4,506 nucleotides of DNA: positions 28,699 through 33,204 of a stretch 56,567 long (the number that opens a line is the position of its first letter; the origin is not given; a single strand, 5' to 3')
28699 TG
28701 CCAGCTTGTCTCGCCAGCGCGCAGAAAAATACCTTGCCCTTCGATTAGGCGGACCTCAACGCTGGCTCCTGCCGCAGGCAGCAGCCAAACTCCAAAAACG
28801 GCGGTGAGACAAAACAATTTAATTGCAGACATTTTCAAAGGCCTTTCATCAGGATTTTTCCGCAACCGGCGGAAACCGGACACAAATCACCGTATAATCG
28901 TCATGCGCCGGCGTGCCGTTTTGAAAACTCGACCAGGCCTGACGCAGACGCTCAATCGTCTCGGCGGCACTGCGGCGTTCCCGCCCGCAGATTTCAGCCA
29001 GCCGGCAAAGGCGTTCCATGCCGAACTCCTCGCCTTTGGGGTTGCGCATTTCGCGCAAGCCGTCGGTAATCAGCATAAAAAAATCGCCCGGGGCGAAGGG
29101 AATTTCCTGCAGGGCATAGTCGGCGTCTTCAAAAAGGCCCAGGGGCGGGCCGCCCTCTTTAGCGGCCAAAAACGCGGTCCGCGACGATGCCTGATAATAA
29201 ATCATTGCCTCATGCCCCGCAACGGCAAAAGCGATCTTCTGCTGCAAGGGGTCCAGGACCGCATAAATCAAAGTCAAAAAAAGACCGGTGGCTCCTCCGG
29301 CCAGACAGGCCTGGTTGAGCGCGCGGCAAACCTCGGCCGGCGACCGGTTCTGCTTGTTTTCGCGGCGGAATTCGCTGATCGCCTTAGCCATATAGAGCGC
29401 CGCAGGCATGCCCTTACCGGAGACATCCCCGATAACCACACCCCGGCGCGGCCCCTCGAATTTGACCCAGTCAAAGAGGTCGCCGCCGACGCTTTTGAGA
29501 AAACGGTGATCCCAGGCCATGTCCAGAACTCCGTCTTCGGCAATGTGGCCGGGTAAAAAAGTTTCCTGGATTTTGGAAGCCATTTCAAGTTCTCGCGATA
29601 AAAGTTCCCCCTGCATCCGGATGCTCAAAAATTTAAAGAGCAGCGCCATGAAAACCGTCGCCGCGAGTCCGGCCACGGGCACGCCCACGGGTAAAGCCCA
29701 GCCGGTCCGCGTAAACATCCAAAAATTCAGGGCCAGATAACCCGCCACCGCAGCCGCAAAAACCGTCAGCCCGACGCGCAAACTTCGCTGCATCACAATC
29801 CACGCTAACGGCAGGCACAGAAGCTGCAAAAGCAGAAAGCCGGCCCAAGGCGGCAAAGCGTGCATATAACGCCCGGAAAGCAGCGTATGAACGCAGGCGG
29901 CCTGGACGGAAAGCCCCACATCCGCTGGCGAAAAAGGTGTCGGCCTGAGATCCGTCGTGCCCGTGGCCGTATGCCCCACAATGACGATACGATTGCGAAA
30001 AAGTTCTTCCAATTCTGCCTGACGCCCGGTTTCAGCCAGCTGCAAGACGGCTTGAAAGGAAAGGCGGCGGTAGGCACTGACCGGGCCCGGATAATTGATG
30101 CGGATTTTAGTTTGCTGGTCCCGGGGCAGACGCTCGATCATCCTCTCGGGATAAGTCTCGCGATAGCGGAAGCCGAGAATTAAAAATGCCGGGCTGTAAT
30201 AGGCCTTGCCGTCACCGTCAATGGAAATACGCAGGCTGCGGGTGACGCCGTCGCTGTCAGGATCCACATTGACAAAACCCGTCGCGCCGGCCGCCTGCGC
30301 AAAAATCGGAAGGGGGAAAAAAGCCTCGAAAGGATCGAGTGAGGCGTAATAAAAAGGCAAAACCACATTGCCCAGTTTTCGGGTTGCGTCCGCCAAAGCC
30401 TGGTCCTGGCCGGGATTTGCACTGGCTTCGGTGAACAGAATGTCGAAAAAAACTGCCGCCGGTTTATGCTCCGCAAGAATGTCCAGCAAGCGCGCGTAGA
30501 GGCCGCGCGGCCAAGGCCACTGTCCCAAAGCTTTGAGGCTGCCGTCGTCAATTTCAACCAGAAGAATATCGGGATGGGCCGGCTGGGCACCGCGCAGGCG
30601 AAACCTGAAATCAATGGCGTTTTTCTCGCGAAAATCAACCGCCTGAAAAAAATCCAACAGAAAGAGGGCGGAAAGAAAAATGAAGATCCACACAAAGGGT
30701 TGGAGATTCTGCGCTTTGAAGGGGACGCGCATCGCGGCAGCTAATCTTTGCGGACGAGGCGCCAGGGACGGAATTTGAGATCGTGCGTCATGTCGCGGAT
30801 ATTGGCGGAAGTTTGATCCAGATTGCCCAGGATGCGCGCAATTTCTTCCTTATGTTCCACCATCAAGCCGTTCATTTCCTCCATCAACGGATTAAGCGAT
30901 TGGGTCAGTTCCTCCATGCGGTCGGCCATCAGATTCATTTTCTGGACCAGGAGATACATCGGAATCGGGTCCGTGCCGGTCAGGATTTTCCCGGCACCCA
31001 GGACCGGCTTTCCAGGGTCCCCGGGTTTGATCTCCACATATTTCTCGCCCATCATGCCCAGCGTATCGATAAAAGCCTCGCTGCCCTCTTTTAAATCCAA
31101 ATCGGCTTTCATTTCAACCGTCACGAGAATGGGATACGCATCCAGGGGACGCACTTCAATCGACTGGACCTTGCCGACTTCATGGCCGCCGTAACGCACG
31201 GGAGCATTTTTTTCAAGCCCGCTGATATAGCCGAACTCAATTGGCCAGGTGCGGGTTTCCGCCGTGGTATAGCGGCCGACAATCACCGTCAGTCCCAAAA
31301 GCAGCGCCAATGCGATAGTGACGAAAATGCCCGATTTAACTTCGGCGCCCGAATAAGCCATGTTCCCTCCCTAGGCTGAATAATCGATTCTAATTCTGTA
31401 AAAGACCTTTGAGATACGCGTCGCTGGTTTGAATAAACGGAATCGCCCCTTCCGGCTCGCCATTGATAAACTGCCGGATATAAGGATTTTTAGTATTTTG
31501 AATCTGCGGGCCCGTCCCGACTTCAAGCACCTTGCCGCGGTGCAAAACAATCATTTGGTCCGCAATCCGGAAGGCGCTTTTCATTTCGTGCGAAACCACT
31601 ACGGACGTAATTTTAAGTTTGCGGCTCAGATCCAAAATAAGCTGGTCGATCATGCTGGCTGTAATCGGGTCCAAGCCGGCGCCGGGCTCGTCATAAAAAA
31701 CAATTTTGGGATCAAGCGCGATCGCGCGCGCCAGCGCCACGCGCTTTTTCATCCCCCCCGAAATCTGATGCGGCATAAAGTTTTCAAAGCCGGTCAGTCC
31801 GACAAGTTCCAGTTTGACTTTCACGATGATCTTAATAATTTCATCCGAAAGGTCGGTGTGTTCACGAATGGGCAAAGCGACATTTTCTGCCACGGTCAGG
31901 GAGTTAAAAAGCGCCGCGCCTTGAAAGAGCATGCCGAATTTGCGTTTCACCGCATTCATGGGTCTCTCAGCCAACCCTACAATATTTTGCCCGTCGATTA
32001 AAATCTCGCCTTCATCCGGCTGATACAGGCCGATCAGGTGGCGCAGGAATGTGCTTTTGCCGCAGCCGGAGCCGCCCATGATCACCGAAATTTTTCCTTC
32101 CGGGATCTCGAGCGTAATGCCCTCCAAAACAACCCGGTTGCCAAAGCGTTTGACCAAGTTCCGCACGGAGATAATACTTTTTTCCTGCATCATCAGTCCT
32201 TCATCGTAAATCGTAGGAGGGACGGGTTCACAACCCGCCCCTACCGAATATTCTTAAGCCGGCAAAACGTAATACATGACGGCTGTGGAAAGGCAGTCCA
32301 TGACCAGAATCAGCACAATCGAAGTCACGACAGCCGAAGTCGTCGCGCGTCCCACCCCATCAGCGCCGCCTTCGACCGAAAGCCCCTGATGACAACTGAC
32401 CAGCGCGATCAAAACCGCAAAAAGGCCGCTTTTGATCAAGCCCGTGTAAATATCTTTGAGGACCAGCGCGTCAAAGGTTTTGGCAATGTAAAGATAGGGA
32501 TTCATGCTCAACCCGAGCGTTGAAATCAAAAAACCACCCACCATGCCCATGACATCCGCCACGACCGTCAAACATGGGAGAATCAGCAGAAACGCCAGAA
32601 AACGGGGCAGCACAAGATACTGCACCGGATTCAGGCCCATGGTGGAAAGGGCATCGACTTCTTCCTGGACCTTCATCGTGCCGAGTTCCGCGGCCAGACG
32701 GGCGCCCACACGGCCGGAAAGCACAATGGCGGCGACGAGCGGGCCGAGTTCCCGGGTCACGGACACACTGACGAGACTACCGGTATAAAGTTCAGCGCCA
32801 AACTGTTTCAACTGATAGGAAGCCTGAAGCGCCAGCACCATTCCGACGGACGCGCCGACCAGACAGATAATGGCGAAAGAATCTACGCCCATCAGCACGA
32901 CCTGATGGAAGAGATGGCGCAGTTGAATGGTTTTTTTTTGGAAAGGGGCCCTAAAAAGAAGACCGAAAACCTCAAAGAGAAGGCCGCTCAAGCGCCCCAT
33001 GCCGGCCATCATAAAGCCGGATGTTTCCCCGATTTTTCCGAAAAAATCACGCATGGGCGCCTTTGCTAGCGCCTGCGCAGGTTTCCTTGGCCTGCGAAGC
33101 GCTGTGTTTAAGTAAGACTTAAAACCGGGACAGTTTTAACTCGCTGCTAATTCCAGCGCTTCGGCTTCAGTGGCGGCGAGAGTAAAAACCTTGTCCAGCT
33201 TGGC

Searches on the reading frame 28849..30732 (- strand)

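Call 57: search_protein_families(library=pfam, proteins=[window:28849-30732:-], max_evalue=0.0001)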
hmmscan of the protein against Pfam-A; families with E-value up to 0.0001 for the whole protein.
window:28849-30732:- (627 aa): 2 families
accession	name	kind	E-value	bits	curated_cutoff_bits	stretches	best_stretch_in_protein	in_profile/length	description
PF05226.16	CHASE2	-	2.9e-52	178.2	26.3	1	21-305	7-250/257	CHASE2 domain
PF07228.17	SpoIIE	-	1.5e-44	152.7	25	1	430-620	5-191/192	Stage II sporulation protein E (SpoIIE)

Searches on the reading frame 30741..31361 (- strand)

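Call 57: search_protein_families(library=pfam, proteins=[window:30741-31361:-], max_evalue=0.0001)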
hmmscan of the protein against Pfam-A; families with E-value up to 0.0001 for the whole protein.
window:30741-31361:- (206 aa): 1 family
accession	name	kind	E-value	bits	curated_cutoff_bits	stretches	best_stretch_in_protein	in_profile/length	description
PF02470.25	MlaD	-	3.3e-17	62.9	25.1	1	41-114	7-81/81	MlaD protein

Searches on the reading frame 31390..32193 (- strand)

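Call 57: search_protein_families(library=pfam, proteins=[window:31390-32193:-], max_evalue=0.0001)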
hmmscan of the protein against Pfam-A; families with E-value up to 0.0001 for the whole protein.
window:31390-32193:- (267 aa): 1 family
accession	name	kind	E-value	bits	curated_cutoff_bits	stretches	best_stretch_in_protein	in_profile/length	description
PF00005.33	ABC_tran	-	8.5e-33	114.3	25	1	23-170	1-135/137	ABC transporter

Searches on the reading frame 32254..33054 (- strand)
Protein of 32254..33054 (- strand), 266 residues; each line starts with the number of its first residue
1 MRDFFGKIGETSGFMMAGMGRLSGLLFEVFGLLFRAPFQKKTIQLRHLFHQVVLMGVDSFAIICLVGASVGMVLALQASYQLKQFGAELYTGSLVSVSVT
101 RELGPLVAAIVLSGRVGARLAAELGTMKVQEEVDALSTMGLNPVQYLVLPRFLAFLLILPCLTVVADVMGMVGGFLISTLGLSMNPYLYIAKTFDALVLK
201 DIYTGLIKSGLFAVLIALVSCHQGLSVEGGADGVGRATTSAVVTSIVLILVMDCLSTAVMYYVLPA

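Call 57: search_protein_families(library=pfam, proteins=[window:32254-33054:-], max_evalue=0.0001)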
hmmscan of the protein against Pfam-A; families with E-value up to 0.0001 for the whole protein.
window:32254-33054:- (266 aa): 1 family
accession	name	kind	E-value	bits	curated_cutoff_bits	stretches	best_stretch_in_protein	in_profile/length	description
PF02405.21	MlaE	-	1.4e-78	263.8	22.5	1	49-258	2-211/212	Permease MlaE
